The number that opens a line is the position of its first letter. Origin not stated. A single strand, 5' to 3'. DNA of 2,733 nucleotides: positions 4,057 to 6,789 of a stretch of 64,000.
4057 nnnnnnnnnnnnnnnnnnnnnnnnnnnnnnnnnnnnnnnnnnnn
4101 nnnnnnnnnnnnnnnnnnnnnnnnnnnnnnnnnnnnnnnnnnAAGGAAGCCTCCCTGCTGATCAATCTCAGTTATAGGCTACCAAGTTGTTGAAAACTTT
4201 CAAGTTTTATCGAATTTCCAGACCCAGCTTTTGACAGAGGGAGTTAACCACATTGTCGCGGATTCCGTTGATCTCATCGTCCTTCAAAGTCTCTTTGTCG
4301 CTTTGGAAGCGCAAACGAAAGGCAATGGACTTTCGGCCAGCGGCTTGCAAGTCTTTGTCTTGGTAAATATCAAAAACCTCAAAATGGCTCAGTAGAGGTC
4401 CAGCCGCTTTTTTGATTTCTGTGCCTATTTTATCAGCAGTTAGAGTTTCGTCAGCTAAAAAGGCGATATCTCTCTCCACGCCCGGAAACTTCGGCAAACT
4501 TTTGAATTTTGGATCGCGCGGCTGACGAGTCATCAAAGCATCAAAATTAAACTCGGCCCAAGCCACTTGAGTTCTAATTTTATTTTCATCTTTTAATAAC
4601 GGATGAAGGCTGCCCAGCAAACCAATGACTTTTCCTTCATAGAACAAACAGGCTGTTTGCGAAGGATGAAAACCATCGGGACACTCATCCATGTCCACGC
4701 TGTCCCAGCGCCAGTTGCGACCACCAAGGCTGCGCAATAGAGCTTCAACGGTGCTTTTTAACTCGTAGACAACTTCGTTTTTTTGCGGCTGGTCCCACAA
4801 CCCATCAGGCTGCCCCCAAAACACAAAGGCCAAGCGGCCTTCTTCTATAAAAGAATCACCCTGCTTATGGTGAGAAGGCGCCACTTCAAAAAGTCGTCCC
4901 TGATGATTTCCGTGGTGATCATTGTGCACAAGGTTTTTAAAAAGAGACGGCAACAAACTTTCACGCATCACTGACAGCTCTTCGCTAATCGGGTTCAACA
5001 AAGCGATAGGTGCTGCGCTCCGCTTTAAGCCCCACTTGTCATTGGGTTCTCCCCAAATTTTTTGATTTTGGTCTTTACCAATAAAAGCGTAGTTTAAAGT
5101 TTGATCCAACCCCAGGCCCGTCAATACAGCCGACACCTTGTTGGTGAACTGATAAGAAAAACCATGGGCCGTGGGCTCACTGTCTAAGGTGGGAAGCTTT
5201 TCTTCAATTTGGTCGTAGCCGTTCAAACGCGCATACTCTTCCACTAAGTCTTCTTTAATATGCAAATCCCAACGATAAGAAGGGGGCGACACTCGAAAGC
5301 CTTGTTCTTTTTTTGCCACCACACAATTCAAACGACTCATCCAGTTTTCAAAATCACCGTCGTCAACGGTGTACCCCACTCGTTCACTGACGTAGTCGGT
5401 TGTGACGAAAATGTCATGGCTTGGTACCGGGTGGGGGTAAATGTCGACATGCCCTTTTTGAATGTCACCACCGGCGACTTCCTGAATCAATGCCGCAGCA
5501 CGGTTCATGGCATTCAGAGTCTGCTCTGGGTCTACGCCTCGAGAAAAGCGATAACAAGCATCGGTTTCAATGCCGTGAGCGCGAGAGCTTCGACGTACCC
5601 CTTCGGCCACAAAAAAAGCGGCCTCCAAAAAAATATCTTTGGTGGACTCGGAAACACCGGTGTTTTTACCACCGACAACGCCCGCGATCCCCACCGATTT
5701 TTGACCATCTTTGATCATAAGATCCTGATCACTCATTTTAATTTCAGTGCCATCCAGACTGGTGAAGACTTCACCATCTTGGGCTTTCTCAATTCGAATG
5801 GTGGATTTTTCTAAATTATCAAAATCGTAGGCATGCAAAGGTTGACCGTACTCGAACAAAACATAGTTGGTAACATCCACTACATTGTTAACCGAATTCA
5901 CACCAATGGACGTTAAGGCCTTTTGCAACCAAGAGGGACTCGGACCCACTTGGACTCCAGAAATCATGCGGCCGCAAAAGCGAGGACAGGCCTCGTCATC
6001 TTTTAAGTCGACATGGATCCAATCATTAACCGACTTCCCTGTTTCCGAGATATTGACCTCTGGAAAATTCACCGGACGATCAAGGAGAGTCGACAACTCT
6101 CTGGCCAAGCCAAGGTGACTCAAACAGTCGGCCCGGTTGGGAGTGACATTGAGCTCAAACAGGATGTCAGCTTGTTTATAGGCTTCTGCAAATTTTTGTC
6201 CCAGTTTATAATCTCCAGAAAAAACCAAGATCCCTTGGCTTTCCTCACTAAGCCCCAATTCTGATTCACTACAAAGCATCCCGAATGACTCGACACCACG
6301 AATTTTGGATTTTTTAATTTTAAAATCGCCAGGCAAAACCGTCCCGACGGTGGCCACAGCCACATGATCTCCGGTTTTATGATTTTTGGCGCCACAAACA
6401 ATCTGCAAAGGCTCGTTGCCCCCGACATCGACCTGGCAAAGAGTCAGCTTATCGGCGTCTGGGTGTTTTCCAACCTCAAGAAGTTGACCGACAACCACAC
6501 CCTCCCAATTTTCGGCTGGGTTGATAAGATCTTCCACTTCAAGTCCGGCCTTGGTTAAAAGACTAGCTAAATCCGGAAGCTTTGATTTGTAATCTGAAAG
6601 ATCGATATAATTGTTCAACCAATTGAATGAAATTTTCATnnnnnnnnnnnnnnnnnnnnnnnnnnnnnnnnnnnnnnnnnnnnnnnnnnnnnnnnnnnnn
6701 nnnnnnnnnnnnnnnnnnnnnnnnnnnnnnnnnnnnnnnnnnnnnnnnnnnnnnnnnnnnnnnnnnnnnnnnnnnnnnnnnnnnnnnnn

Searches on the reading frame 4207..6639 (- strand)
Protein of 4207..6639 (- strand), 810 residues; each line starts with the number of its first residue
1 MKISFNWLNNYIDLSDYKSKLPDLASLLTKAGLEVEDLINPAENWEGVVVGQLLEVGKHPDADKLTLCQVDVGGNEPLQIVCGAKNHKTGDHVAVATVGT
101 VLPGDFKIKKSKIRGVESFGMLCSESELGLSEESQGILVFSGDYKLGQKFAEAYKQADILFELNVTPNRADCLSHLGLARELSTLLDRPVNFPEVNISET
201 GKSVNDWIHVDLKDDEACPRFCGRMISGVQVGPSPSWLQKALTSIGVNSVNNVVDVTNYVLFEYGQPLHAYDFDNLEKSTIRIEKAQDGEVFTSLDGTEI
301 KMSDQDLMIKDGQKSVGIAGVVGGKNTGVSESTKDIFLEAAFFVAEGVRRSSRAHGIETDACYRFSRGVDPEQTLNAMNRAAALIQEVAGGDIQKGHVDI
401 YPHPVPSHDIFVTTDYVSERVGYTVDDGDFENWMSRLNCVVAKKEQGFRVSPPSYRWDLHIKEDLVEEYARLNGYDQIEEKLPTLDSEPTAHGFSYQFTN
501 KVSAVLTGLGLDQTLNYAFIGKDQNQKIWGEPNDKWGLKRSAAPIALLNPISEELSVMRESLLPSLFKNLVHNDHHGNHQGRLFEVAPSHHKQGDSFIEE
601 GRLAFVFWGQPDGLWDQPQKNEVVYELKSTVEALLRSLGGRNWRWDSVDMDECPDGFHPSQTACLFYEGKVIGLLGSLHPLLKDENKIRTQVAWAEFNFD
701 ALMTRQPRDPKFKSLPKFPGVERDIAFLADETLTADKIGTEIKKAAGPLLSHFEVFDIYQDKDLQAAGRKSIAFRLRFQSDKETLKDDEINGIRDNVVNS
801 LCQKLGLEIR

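Call 72: search_protein_families(library=pfam, proteins=[window:4207-6639:-], max_evalue=0.00001)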
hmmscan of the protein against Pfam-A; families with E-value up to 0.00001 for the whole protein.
window:4207-6639:- (810 aa): 5 families
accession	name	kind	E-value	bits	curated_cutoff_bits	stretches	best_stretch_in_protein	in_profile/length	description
PF03483.22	B3_4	-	5.2e-66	222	29.3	1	217-390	1-174/174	B3/4 domain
PF17759.6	tRNA_synthFbeta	-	6e-44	150.5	22.4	1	478-699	1-214/214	Phenylalanyl tRNA synthetase beta chain CLM domain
PF03147.19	FDX-ACB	-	8.3e-27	93.9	31.1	1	716-810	1-94/94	Ferredoxin-fold anticodon binding domain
PF01588.26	tRNA_bind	-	1.2e-24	86.7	27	1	48-149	1-96/96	Putative tRNA binding domain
PF03484.21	B5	-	1.8e-15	57.3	28.6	1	411-475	2-67/67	tRNA synthetase B5 domain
